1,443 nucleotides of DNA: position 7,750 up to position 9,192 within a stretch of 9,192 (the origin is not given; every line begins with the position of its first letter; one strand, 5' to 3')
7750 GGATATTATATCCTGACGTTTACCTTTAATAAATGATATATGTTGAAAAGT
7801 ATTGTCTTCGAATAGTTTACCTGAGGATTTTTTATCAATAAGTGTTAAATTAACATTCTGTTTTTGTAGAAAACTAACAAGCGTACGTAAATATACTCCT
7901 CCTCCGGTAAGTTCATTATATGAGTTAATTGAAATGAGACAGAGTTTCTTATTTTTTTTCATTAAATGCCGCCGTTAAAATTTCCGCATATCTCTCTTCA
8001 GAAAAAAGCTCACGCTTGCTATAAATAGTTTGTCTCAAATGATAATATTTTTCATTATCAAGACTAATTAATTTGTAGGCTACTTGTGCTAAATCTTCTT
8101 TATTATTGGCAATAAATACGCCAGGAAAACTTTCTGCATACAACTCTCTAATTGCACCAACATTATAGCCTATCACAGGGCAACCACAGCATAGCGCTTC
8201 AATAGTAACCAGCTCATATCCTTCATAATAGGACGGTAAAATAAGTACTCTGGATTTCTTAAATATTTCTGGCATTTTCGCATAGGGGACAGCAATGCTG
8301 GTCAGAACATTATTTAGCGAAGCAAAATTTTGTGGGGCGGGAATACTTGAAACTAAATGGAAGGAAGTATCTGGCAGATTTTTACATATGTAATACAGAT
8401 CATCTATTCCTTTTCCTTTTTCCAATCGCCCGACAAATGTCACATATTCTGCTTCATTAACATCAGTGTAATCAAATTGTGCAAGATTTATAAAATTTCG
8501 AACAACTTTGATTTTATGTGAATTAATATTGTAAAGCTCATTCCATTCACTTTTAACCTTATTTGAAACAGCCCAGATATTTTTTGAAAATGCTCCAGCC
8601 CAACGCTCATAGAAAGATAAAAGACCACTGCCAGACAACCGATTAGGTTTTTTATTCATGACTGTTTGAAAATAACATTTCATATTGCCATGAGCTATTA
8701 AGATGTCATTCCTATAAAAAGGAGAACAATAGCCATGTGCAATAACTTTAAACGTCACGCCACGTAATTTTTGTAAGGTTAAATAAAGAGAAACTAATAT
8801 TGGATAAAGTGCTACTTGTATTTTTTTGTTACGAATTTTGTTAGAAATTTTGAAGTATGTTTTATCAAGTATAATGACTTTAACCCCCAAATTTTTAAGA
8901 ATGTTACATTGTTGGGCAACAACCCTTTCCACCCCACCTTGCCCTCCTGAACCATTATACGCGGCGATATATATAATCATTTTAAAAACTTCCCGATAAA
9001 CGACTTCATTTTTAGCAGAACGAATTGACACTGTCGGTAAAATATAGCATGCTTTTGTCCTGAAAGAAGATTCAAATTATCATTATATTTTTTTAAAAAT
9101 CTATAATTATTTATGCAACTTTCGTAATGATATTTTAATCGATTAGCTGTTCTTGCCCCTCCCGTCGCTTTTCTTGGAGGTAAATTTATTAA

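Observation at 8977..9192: Unlisted partial gene at the right edge, coupled to the first glycosyltransferase by an ATGA overlap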

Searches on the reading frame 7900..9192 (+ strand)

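Call 10: search_protein_families(library=pfam, proteins=[L001:10078-10938:-], max_evalue=0.01)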
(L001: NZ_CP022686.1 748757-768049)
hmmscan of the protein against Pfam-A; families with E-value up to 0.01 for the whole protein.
L001:10078-10938:- (286 aa): 3 families
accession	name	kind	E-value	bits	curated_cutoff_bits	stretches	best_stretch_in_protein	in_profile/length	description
PF00535.33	Glycos_transf_2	-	2.4e-26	93.1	23.3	1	7-146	1-133/168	Glycosyl transferase family 2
PF10111.15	Glyco_tranf_2_2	-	6.9e-12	45.9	27.3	1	8-105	2-104/276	Glycosyltransferase like family 2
PF13641.12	Glyco_tranf_2_3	-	4e-08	34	27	1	5-129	2-131/230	Glycosyltransferase like family 2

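Call 11: search_protein_families(library=ncbifam, proteins=[L001:10078-10938:-], max_evalue=0.01)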
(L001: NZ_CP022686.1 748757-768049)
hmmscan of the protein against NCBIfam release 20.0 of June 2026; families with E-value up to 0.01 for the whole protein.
L001:10078-10938:- (286 aa): 22 families
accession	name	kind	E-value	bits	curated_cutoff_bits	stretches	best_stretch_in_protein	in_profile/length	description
NF007482.0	PRK10073.1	equivalog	4.9e-21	75.1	423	1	3-133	5-136/334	glycosyltransferase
NF041875.1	EPS_EpsD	equivalog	3.4e-18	66.1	370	1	6-120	1-117/325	exopolysaccharide biosynthesis glycosyltransferase EpsD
NF050050.1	ProtGlycPglI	equivalog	5.5e-18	65.4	500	1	5-217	3-199/306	GalNAc(5)-diNAcBac-PP-undecaprenol beta-1,3-glucosyltransferase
TIGR03937.1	PgaC_IcaA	equivalog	2.4e-15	56.4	422.3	1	4-95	45-138/407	poly-beta-1,6-N-acetyl-D-glucosamine synthase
NF038299.1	EPS_HpsN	equivalog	3.6e-13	49.2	425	1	5-250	2-250/317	hormogonium polysaccharide biosynthesis glycosyltransferase HpsN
NF047683.1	TeichurnBiosyTuaG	equivalog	2.5e-12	47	400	1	3-109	5-113/252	teichuronic acid biosynthesis protein TuaG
TIGR03965.1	mycofact_glyco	equivalog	2.8e-12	46.3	280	1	3-128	73-200/467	mycofactocin biosynthesis glycosyltransferase MftF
NF038302.1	EPS_HpsE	equivalog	4.4e-12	45.6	300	1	5-97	2-101/307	hormogonium polysaccharide biosynthesis glycosyltransferase HpsE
TIGR03111.1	glyc2_xrt_Gpos1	hypoth_equivalog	1.3e-10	40.7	363.95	1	5-119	50-167/439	TIGR03111 family XrtG-associated glycosyltransferase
TIGR04440.1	glyco_TIGR04440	domain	1.7e-10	41.1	70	1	5-105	1-104/215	TIGR00180 family glycosyltransferase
NF053739.1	GlytfEpsEBac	equivalog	3.7e-10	39.2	450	1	5-100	2-100/265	glycosyltransferase EpsE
TIGR04283.1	glyco_like_mftF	equivalog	7.2e-09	35.5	182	1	6-107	1-97/221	TIGR04283 family arsenosugar biosynthesis glycosyltransferase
NF041394.1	GtaseAglG_Halo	equivalog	1.4e-08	34.4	440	1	6-117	3-117/304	glucosyl-dolichyl phosphate glucuronosyltransferase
NF047588.1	GlcsyltransPgfSStrep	equivalog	1.2e-07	31.3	500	1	6-118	3-120/308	glycosyltransferase PgfS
NF007986.1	PRK10714.1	equivalog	1.4e-07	30.9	529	1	4-119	6-126/316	undecaprenyl-phosphate 4-deoxy-4-formamido-L-arabinose transferase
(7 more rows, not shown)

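Call 38: search_solved_structures(query=L001:10081-10938:-, max_evalue=0.001, show_alignments=2)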
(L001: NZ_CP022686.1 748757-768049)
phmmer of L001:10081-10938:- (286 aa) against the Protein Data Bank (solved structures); distinct sequences matched with E-value up to 0.001: 23.
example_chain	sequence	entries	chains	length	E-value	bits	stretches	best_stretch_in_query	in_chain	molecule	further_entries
5hea_A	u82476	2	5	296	2.7e-13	53.4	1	6-185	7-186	Putative glycosyltransferase (GalT1)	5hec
2z87_A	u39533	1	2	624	1.6e-12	50.8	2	6-103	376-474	Chondroitin synthase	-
2z86_A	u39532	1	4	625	1.6e-12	50.8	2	6-103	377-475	Chondroitin synthase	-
6p61_A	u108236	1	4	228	1.9e-09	40.8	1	5-118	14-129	Glycosyltransferase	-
9jma_A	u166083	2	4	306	3.8e-09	39.8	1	6-118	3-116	GalNAc(5)-diNAcBac-PP-undecaprenol beta-1,3-glucosyltransferase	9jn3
8vh7_A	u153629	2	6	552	2.7e-07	33.7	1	6-95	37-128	Heparosan synthase B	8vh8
8viw_A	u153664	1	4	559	2.7e-07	33.7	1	6-95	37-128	Heparosan synthase B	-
3bcv_A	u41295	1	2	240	7.5e-07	32.2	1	5-118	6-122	Putative glycosyltransferase protein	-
6h1j_A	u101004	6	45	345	1.7e-06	31.1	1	3-115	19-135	Probable ss-1,3-N-acetylglucosaminyltransferase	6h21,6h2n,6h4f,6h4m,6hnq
5mlz_A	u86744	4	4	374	2.6e-06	30.4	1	5-120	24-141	Dolichol monophosphate mannose synthase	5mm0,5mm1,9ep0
5tze_C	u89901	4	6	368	4e-06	29.9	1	6-115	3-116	Glycosyl transferase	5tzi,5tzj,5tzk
8bz8_A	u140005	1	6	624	4.1e-06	29.8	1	5-120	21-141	Glycosyltransferase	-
8bz4_A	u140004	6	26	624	4.1e-06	29.8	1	5-120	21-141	Glycosyltransferase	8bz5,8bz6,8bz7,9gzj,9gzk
5tz8_A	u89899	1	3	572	7.3e-06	29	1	6-115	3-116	Glycosyl transferase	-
9hwj_A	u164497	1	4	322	8.4e-06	28.8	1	4-180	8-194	Undecaprenyl-phosphate 4-deoxy-4-formamido-L-arabinose transferase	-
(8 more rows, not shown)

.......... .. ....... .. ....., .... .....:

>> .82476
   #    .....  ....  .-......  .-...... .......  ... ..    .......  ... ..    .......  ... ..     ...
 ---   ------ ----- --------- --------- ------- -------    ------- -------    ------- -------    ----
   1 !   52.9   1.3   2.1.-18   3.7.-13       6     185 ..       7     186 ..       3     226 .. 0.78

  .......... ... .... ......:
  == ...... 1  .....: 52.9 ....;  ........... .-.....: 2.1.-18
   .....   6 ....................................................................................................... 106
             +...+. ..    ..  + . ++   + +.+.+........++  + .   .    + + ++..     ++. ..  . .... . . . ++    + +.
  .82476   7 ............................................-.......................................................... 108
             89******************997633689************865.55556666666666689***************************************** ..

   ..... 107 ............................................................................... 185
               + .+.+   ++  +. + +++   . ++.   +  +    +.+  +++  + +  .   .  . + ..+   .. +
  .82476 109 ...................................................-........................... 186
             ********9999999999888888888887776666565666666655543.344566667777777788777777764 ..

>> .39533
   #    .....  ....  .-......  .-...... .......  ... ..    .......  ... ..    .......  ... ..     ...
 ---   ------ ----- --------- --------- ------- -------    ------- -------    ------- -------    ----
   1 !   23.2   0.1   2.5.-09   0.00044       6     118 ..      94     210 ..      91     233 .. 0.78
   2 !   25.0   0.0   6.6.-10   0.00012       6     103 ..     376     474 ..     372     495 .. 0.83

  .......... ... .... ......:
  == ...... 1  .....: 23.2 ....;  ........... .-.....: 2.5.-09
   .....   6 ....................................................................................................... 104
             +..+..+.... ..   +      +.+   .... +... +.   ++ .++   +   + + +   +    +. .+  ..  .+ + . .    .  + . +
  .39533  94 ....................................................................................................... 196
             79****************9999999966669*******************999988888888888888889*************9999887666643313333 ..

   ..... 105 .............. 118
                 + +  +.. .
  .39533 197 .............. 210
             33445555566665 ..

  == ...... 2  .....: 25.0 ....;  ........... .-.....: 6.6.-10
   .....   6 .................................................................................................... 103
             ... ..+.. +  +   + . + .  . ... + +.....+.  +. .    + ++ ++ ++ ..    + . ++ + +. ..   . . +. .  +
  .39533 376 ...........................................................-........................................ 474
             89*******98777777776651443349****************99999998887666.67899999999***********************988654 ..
